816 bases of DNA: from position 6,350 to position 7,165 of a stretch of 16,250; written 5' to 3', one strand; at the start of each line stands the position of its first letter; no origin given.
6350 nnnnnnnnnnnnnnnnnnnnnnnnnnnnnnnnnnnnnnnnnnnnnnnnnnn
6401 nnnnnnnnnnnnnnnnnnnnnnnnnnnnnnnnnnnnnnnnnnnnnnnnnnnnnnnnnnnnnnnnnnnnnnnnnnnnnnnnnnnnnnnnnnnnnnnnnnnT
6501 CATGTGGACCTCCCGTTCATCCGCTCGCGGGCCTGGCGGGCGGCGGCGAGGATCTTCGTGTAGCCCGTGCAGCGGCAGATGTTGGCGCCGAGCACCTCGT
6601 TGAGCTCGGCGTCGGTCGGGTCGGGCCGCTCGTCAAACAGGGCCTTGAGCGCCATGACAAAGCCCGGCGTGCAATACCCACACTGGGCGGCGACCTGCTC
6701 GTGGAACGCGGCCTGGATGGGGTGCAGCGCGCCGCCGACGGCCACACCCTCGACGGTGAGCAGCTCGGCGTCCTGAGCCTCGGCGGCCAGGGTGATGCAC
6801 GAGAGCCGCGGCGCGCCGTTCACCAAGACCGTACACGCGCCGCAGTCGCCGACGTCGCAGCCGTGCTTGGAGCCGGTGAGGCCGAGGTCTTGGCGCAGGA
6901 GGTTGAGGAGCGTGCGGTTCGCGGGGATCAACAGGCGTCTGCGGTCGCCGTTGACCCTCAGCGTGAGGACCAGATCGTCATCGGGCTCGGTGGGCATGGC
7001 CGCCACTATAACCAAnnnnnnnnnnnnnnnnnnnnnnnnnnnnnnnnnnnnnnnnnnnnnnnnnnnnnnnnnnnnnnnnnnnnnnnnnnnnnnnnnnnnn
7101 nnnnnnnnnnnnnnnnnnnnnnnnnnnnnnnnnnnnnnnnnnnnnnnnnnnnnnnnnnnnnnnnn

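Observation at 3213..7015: Molybdenum hydroxylase operon with HcrCAB-like gene order and a Cys-rich insertion in the FAD subunit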

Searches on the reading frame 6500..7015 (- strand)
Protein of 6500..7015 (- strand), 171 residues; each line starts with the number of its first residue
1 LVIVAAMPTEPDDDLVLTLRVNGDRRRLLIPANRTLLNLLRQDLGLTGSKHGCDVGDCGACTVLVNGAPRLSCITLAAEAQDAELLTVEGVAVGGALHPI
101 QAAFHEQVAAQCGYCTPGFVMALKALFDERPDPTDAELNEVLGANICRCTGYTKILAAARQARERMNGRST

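Call 7: search_protein_families(library=ncbifam, proteins=[window:6500-7015:-])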
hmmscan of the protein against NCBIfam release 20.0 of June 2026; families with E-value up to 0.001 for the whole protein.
window:6500-7015:- (171 aa): 18 families
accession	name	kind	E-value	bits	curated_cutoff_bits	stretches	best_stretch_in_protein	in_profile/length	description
NF041020.1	glyceraldDH_gamma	equivalog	1.7e-52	177.3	290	1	9-167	5-163/164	glyceraldehyde dehydrogenase subunit gamma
TIGR03193.1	4hydroxCoAred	equivalog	3.8e-51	172.9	257.8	1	16-160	1-145/148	4-hydroxybenzoyl-CoA reductase subunit gamma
NF043084.2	XdhC_XDHase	equivalog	1.4e-47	161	217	1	17-162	3-149/151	xanthine dehydrogenase subunit XdhC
TIGR03198.1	pucE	equivalog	5.9e-47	158.9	254.3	1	17-163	4-149/151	xanthine dehydrogenase subunit E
NF045668.1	pterin_aldehy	equivalog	3.3e-45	154.5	1100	1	18-169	4-158/905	molybdopterin-dependent aldehyde oxidoreductase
TIGR02963.1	xanthine_xdhA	equivalog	5.1e-42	144.1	467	1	31-165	16-160/468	xanthine dehydrogenase small subunit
NF008514.0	PRK11433.1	equivalog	8e-40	136.7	322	1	12-163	48-214/218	aldehyde dehydrogenase iron-sulfur subunit PaoA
TIGR03311.1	Se_dep_XDH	equivalog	4.5e-38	130.9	830.45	1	21-164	5-145/848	selenium-dependent xanthine dehydrogenase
NF007387.0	PRK09908.1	equivalog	4.7e-37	126.9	212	1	18-161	10-154/159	xanthine dehydrogenase iron sulfur-binding subunit XdhC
TIGR02969.1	mam_aldehyde_ox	subfamily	1e-26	92.8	1912.3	1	33-160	20-158/1330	aldehyde oxidase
TIGR03313.1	Se_sel_red_Mo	hypoth_equivalog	1.6e-07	29.4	1101.9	1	21-167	3-149/951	molybdopterin-dependent oxidoreductase Mo/Fe-S-binding subunit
NF009226.0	PRK12576.1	equivalog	1e-06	28.4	344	1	50-88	57-97/317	succinate dehydrogenase/fumarate reductase iron-sulfur subunit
NF009052.0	PRK12386.1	equivalog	1.8e-06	27.2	256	1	50-91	50-91/255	succinate dehydrogenase/fumarate reductase iron-sulfur subunit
NF010071.0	PRK13552.1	equivalog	9.7e-06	25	264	1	52-85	56-89/241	fumarate reductase iron-sulfur subunit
NF004898.0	PRK06259.1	equivalog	0.00012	20.9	385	1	50-81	49-80/488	fumarate reductase (CoM/CoB) subunit TfrB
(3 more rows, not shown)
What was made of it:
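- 6500..6997 (-): Small subunit, 165 aa from ATG 6997 (the ORF stays open up to TTG 7015). It carries two [2Fe-2S] motifs with Cys at 47, 52, 55, 67 and 106, 109, 141, 143. NCBIfam 4hydroxCoAred scores 173 bits, below the 258 cut-off (call 7).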

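Call 9: search_protein_families(library=pfam, proteins=[window:6500-7015:-])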
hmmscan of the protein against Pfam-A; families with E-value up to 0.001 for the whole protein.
window:6500-7015:- (171 aa): 3 families
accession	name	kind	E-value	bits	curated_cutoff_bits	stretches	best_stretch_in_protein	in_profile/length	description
PF01799.25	Fer2_2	-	1e-28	99.7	30.3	1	87-159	1-74/75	[2Fe-2S] binding domain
PF00111.32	Fer2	-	1.6e-07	31.6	21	1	20-73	2-55/77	2Fe-2S iron-sulfur cluster binding domain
PF13085.11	Fer2_3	-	5.1e-06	26.9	27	1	51-88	50-86/107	2Fe-2S iron-sulfur cluster binding domain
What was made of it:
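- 6500..6997 (-): Pfam Fer2 and Fer2_2 (call 9).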

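Call 13: search_solved_structures(query=window:6500-7015:-, show_alignments=1, max_evalue=1e-10)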
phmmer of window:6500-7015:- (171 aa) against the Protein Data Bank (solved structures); distinct sequences matched with E-value up to 1e-10: 37.
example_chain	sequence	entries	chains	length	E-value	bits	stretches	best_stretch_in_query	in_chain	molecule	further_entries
3hrd_D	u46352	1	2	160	3.7e-47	163.5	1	15-166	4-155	Nicotinate dehydrogenase small FeS subunit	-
4zoh_C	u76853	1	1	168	7.1e-47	162.6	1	12-167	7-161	Putative oxidoreductase iron-sulfur subunit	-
1rm6_C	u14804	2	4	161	4.6e-46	160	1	16-162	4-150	4-hydroxybenzoyl-CoA reductase gamma subunit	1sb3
5y6q_A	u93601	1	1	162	4.6e-42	146.9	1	15-167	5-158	Aldehyde oxidase small subunit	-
1ffu_A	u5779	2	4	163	1.6e-38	135.4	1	16-168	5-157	CUTS, IRON-SULFUR PROTEIN OF CARBON MONOXIDE DEHYDROGENASE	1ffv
8uem_C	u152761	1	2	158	2.5e-38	134.8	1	17-164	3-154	[2Fe-2S] binding domain protein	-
1t3q_A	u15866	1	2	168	1.9e-36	128.7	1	17-159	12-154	quinoline 2-oxidoreductase small subunit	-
7dqx_C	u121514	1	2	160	1.5e-35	125.7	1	17-160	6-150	6-hydroxypseudooxynicotine dehydrogenase complex subunit beta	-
5g5g_A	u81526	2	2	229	1.7e-35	125.6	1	9-162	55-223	PUTATIVE XANTHINE DEHYDROGENASE YAGT IRON-SULFUR-BINDING SUBUNIT | Aldehyde oxidoreductase iron-sulfur-binding subunit PaoA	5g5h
1n5w_A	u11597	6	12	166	4.1e-35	124.4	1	18-168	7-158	Carbon monoxide dehydrogenase small chain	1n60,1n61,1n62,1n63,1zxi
1dgj_A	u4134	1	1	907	1.6e-34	122.4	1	18-169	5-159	ALDEHYDE OXIDOREDUCTASE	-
8gy3_B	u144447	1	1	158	1.9e-34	122.2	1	20-166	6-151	Small subunit of aldehyde dehydrogenase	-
1sij_A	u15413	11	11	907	1.4e-32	116.1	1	19-169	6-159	Aldehyde oxidoreductase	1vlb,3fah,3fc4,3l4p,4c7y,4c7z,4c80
1jro_A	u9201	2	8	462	1e-30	110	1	19-162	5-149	xanthine dehydrogenase, chain A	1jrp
2w3r_A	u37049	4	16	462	4.2e-30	108.1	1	19-162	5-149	XANTHINE DEHYDROGENASE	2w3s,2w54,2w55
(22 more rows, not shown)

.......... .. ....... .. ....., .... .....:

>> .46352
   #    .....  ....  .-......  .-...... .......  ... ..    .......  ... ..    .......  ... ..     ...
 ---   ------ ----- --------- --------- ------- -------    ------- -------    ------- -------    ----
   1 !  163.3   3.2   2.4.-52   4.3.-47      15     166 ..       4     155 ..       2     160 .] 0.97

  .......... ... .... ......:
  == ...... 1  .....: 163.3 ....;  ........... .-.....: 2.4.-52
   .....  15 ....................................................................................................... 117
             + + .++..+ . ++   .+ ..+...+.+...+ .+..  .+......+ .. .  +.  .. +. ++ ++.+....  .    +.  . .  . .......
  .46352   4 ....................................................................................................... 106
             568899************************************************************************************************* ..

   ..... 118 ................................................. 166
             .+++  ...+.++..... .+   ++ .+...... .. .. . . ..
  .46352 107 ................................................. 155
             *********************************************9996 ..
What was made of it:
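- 6500..6997 (-): PDB hits 3hrd_D, 4zoh_C and 1rm6_C score about equally (call 13).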
